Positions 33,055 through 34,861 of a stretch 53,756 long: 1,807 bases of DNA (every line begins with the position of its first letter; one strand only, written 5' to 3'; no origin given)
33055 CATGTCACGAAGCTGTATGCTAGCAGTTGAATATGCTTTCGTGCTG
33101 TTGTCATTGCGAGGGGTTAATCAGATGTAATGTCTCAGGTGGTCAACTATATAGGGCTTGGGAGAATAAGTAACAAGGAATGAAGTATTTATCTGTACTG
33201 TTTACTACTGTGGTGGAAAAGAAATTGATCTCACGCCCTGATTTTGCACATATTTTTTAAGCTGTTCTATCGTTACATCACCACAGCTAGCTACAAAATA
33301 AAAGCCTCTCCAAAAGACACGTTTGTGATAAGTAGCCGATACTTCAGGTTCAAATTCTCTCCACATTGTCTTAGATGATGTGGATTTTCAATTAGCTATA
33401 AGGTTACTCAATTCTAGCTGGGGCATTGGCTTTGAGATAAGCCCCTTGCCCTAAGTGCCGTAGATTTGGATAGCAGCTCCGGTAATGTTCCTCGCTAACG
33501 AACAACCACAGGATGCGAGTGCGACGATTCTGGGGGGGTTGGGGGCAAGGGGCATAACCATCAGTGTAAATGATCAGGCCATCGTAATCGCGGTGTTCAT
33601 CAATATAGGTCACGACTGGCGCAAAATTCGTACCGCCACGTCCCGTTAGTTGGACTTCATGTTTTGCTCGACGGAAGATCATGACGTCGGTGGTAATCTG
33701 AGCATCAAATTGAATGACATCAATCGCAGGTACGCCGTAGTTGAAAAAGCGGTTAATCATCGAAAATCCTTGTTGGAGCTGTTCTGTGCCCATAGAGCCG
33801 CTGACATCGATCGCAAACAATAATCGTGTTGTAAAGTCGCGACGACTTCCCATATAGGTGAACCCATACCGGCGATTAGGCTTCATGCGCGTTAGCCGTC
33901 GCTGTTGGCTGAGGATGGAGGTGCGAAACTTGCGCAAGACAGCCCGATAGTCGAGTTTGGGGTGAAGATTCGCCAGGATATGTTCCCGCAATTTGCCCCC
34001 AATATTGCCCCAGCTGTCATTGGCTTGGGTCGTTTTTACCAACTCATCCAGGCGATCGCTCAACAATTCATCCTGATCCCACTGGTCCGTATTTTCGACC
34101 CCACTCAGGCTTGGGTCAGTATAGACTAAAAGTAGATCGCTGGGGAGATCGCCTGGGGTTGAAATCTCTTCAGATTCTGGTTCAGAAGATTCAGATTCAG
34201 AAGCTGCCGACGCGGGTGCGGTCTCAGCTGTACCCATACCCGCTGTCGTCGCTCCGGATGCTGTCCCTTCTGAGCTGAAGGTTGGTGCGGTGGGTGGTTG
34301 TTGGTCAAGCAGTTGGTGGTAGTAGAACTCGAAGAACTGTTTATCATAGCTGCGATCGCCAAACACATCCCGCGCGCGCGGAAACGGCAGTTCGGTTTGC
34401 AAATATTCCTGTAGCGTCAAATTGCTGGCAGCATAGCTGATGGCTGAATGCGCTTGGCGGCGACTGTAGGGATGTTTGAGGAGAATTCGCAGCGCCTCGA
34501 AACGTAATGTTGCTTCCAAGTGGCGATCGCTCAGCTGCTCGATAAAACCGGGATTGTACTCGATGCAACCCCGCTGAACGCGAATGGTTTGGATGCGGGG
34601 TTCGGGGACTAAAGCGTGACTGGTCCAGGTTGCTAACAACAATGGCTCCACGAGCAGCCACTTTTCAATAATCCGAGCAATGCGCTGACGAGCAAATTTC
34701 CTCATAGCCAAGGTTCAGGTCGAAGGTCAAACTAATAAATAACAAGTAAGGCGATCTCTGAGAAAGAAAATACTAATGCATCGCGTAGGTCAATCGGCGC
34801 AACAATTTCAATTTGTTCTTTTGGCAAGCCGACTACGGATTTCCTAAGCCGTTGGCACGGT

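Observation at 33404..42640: MoxR-AAA / VWA operon torn apart by a ~6-kb segment flanked by 40-bp direct repeats that duplicate the VWA start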

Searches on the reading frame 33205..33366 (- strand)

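Call 57: search_protein_families(library=pfam, max_evalue=0.01, proteins=[window:33205-33366:-])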
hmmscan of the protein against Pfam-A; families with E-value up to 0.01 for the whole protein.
window:33205-33366:- (53 aa): 1 family
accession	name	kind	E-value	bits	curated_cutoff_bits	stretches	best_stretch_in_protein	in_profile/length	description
PF01797.21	Y1_Tnp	-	1.7e-07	31.8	23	1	6-43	84-121/121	Transposase IS200 like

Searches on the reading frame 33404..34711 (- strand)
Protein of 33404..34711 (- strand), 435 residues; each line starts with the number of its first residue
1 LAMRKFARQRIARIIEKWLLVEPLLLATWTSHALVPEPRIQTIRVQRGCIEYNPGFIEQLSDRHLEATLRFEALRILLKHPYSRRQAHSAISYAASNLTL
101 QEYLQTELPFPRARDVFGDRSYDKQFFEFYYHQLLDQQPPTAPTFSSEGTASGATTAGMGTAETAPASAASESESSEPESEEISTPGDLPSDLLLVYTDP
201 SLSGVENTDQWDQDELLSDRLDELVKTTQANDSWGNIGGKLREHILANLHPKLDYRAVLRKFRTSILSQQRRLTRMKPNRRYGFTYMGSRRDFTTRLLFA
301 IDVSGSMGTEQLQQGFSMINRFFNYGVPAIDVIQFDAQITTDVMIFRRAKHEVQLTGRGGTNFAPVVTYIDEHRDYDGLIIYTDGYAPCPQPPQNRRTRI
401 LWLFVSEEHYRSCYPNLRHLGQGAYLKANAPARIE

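Call 6: search_protein_families(library=pfam, proteins=[window:33404-34711:-], max_evalue=0.01)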
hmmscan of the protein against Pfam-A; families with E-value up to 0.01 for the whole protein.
window:33404-34711:- (435 aa): 2 families
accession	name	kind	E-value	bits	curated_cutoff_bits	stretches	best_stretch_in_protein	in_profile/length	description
PF09967.15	DUF2201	-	7e-12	46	26.4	1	298-407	2-109/123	VWA-like domain (DUF2201)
PF13203.12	DUF2201_N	-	1.5e-11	44.8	23.2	1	26-282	23-255/271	Putative metallopeptidase domain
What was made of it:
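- Checked: The intact VWA gene (DUF2201_N + DUF2201, call 6) is 33404-34705(-).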

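Call 8: find_encoding_contigs(protein=window:33404-34705:-, flank=10000, max_places=10)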
Protein window:33404-34705:- (433 aa): no gene with exactly this product is on record in the collection.

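Call 31: search_protein_families(library=padloc, max_evalue=0.001, proteins=[window:33404-34705:-])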
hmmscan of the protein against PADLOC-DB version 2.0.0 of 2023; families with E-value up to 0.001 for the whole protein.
window:33404-34705:- (433 aa): 0 families

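Call 32: search_protein_families(library=ncbifam, max_evalue=0.001, proteins=[window:33404-34705:-])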
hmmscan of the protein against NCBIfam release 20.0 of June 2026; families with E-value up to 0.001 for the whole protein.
window:33404-34705:- (433 aa): 0 families
